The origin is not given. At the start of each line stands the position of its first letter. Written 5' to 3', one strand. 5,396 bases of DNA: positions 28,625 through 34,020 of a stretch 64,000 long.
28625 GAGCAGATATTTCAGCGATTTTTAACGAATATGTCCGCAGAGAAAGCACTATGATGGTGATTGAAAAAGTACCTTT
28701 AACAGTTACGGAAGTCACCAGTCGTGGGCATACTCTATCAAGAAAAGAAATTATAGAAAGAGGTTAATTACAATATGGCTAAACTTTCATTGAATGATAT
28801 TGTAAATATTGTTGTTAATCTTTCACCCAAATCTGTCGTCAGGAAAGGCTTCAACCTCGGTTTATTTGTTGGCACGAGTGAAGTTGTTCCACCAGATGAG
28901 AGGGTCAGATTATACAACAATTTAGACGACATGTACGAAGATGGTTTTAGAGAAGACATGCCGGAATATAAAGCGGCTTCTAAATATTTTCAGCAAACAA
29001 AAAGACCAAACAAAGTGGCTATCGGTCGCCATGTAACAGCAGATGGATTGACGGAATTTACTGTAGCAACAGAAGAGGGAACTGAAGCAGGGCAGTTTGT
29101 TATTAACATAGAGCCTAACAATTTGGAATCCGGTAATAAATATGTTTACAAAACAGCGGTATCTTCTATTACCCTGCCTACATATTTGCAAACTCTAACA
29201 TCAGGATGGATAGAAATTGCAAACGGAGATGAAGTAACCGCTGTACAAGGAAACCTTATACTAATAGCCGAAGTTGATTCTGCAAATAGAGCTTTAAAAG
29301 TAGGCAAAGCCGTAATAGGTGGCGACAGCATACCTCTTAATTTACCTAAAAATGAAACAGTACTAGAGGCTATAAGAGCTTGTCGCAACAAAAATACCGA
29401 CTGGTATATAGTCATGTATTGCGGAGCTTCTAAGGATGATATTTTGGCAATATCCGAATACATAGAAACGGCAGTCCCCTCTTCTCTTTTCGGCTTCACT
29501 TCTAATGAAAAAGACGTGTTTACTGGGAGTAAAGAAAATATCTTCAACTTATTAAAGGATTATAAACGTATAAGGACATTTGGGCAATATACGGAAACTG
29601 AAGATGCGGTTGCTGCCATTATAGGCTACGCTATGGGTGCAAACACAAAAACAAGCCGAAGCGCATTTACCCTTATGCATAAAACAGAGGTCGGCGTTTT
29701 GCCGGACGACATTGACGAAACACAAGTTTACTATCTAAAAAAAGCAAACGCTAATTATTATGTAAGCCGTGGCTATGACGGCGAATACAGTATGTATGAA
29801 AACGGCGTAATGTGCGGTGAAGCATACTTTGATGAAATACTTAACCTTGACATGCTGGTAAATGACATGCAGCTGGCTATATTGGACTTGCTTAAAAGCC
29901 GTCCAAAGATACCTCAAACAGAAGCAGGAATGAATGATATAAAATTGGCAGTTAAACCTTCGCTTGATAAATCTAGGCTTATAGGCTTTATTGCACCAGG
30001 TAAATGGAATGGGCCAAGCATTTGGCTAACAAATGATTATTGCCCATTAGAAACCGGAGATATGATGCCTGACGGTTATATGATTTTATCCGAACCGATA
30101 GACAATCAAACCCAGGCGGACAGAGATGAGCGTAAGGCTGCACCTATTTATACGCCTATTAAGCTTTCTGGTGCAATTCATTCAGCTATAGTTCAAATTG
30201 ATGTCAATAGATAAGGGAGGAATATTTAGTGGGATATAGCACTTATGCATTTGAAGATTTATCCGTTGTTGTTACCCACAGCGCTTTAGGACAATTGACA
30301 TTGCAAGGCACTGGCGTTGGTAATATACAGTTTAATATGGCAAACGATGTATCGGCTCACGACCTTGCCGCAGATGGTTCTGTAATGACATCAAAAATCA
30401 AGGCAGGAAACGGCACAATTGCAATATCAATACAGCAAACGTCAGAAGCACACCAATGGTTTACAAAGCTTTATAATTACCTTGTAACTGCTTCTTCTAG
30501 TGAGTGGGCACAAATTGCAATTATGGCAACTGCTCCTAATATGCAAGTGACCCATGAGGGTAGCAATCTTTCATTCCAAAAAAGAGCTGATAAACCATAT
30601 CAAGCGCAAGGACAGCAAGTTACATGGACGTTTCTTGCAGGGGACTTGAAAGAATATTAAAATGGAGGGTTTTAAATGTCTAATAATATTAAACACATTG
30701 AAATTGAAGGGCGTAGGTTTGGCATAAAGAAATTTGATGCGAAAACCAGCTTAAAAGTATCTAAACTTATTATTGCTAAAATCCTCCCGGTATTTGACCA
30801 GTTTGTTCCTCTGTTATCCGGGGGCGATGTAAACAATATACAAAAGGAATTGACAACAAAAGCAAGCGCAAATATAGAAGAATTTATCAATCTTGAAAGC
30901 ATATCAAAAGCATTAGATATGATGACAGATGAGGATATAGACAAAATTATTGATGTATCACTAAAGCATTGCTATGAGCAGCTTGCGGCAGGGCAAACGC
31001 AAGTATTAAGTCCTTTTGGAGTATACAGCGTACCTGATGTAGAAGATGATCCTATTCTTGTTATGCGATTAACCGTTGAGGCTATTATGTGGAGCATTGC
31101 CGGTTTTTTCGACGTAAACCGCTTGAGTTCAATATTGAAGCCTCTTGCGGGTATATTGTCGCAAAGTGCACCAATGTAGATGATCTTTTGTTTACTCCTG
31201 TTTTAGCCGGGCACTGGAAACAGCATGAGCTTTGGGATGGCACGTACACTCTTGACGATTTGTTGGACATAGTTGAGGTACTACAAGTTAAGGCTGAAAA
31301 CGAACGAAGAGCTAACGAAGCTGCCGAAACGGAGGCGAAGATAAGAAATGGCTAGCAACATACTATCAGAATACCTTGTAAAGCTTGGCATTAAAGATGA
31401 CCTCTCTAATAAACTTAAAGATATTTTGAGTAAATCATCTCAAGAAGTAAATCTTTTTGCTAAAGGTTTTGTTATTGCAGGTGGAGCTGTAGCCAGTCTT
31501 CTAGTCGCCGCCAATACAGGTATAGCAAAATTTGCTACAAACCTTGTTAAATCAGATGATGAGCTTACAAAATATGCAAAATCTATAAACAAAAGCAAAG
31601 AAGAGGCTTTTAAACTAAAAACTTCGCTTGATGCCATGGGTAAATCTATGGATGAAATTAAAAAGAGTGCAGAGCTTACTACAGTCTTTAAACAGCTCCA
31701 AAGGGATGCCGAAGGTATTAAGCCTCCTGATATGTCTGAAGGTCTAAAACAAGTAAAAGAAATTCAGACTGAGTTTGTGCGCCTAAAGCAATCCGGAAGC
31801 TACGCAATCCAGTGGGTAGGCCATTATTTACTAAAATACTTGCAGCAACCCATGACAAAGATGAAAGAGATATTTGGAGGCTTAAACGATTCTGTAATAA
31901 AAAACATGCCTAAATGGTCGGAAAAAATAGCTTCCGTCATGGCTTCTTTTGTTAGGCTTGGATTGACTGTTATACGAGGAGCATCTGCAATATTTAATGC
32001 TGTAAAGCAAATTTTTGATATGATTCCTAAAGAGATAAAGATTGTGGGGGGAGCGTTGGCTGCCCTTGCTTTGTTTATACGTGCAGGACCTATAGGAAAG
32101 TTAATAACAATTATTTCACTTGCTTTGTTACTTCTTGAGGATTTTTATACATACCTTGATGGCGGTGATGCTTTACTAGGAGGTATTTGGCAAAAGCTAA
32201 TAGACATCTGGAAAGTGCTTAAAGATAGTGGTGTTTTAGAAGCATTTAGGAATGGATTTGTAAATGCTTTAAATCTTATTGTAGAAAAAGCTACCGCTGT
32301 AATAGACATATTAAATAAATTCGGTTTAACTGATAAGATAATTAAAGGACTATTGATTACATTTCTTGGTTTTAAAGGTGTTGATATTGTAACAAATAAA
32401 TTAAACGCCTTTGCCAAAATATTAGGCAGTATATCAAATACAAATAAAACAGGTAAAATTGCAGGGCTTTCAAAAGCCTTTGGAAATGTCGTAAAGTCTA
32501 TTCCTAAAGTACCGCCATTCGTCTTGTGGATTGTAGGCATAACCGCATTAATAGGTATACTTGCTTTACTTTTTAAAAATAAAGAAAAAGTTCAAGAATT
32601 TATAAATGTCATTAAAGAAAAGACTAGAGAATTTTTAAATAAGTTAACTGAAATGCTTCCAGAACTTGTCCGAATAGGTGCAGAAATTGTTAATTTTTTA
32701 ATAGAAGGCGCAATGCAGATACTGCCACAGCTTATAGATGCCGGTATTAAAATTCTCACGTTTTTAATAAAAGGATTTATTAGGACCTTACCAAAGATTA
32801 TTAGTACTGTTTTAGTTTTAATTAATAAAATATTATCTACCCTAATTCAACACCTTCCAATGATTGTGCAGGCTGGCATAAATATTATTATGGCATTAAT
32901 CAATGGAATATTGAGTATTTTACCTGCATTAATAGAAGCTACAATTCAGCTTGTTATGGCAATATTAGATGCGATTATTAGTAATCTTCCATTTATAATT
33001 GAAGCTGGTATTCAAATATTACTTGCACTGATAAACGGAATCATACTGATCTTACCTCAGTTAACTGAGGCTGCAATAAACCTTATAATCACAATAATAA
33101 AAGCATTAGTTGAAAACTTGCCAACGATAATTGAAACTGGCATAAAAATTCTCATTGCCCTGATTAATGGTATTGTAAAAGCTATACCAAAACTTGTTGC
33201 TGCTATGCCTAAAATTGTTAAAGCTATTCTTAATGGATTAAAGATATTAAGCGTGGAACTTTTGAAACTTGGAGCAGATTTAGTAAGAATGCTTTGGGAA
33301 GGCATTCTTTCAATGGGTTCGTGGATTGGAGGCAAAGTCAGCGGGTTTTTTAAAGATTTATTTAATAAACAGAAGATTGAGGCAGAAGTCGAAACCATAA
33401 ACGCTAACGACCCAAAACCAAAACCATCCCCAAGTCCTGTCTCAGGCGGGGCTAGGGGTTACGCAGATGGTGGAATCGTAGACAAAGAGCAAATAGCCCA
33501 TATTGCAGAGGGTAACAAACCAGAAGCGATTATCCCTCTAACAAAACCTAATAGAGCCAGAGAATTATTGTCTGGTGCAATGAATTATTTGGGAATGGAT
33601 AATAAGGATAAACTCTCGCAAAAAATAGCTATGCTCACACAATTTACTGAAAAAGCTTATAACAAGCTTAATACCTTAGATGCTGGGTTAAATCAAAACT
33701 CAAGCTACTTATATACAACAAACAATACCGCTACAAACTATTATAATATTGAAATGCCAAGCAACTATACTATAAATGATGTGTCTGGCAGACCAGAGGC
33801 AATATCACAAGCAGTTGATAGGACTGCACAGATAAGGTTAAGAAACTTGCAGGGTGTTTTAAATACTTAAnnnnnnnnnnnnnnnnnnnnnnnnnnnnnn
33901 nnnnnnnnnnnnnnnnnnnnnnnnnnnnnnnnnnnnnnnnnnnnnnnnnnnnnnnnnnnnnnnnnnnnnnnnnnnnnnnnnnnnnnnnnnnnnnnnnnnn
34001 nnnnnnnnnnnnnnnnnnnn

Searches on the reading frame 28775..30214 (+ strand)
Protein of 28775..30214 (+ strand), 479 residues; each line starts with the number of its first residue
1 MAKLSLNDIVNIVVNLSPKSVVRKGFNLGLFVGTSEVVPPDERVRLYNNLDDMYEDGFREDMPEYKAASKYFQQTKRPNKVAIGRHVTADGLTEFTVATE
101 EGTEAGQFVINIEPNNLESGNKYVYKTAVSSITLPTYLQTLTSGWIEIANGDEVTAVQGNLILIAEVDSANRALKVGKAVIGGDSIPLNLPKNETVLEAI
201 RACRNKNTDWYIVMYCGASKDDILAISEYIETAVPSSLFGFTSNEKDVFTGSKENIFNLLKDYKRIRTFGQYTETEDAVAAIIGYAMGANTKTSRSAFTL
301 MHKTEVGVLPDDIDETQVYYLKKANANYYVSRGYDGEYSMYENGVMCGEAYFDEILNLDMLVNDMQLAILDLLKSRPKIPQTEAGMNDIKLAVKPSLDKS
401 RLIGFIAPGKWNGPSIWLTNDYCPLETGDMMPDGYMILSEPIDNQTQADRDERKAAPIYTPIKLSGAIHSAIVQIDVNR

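Call 73: search_protein_families(library=phrogs, proteins=[window:28775-30214:+], max_evalue=0.00001)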
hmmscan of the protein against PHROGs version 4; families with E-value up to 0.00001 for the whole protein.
window:28775-30214:+ (479 aa): 3 families
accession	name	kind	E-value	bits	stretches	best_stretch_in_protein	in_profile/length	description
phrog_205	-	tail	5.2e-91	306.7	1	2-478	11-433/455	tail sheath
phrog_9590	-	unknown function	2.4e-40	139.8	1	278-478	190-373/377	-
phrog_38059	-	unknown function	9.8e-15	55.5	1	392-479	7-88/88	-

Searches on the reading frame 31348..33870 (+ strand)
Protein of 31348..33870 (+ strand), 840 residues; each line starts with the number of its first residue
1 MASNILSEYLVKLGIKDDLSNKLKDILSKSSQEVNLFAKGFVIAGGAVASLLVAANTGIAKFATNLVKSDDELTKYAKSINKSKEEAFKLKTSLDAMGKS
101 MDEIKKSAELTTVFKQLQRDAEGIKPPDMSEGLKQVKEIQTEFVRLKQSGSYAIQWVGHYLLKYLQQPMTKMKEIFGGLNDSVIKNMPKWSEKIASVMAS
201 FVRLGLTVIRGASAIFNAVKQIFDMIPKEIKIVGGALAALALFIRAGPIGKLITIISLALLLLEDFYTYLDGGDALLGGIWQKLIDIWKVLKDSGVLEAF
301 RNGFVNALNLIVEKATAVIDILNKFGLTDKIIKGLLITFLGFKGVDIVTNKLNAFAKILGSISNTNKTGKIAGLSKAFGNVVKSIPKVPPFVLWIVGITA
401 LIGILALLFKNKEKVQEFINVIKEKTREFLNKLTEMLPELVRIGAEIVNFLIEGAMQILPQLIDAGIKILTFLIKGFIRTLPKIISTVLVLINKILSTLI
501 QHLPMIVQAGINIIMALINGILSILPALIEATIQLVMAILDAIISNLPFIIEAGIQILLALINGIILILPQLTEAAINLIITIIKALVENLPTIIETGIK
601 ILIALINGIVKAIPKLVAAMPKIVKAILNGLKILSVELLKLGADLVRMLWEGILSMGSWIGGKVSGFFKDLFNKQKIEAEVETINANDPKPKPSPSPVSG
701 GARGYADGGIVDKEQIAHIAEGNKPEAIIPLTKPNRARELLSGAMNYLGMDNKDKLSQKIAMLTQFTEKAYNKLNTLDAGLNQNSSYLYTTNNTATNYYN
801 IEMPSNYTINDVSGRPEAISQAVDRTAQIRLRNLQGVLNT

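Call 73: search_protein_families(library=phrogs, proteins=[window:31348-33870:+], max_evalue=0.00001)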
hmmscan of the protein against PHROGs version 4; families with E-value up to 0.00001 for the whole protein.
window:31348-33870:+ (840 aa): 18 families
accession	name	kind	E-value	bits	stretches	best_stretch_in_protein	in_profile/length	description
phrog_24198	-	unknown function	7.7e-41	141.7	2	502-657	3-158/350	-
phrog_5493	-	tail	1.1e-39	137.6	1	187-666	475-897/1102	tail length tape measure protein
phrog_22539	-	unknown function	4.5e-36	125.8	1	42-283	228-470/626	-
phrog_4372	-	tail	3.5e-29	102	2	429-565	1126-1262/1681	tail length tape measure protein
phrog_58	-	tail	3.8e-28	99.4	1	35-827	292-1042/1544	tail length tape measure protein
phrog_1204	-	tail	3.4e-24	85.8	1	18-684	334-984/1483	tail protein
phrog_167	-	tail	1.5e-19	70.3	1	699-793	1407-1501/1555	tail length tape measure protein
phrog_4200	-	tail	1.2e-17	64.7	1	527-672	390-515/732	tail length tape measure protein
phrog_4070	-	tail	4.7e-15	55.8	1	700-802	849-952/989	tail length tape measure protein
phrog_1272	-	tail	1.5e-13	50.4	1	177-617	584-997/1606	tail length tape measure protein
phrog_8537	-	unknown function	1.6e-13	51.7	1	701-777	245-322/384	-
phrog_971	-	lysis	9.4e-11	42.1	1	48-710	184-800/1338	endolysin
phrog_11489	-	unknown function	1.9e-10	40.4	1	700-758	1583-1641/1717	-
phrog_36058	-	unknown function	4e-08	33.1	1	701-752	644-695/766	-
phrog_28775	-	tail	5e-08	32.3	1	429-623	385-594/1303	tail length tape measure protein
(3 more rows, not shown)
